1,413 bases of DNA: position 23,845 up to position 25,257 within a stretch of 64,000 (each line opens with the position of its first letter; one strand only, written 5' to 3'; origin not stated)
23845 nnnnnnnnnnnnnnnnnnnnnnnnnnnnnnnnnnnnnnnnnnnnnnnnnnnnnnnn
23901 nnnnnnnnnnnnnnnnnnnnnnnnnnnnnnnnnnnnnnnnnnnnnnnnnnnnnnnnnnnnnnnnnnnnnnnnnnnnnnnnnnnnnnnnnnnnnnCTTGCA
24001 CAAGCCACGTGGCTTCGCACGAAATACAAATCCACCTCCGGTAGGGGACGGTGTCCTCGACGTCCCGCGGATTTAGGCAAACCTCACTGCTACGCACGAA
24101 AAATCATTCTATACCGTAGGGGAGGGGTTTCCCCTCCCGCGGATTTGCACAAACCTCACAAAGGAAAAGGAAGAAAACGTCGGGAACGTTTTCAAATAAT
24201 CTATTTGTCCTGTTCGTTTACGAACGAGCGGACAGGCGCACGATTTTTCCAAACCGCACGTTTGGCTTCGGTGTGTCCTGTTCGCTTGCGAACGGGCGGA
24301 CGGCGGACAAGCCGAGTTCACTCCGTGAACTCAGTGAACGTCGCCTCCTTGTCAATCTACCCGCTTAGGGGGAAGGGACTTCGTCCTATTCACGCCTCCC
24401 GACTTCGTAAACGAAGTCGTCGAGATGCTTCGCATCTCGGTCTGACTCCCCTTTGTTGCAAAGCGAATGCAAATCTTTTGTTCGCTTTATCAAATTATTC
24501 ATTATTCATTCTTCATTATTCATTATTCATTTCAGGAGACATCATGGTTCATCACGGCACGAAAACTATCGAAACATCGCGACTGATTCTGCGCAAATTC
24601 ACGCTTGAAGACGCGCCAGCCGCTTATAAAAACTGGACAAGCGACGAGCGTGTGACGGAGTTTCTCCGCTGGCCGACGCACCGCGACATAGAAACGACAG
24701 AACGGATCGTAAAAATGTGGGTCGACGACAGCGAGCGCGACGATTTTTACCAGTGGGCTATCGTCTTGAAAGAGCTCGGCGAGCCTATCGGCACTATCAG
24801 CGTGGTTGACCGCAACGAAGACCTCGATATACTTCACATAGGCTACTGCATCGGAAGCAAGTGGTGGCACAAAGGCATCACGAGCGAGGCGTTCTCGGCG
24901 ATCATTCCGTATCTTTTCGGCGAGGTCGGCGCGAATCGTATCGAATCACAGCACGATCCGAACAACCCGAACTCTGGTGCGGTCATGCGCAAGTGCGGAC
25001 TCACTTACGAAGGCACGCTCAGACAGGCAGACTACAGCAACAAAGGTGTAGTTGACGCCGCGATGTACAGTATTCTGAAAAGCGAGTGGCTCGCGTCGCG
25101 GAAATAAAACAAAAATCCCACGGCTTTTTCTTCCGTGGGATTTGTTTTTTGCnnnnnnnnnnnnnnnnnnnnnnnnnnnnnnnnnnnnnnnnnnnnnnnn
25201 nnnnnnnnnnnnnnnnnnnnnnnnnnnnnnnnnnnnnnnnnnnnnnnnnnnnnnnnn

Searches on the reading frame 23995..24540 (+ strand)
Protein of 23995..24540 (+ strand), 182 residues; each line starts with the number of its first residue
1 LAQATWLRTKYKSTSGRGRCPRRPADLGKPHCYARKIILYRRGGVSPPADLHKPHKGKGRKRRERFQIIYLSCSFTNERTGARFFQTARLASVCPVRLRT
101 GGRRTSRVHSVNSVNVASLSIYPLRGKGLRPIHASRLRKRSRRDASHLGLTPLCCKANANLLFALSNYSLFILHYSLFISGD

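Call 34: find_homologous_proteins(query=window:23995-24540:+, max_evalue=1)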
Query seq(182 aa): 267 candidates shared short words with the query, none scored E <= 1.

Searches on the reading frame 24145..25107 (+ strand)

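Call 7: search_protein_families(library=pfam, proteins=[window:24145-25107:+])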
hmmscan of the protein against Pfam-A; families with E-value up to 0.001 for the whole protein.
window:24145-25107:+ (320 aa): 2 families
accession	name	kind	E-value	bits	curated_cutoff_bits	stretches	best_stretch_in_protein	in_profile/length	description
PF13302.13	Acetyltransf_3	-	3.1e-34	119.1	25.4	1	146-287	1-138/138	Acetyltransferase (GNAT) domain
PF00583.31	Acetyltransf_1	-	2.7e-08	34.5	20.7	1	191-285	26-115/116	Acetyltransferase (GNAT) family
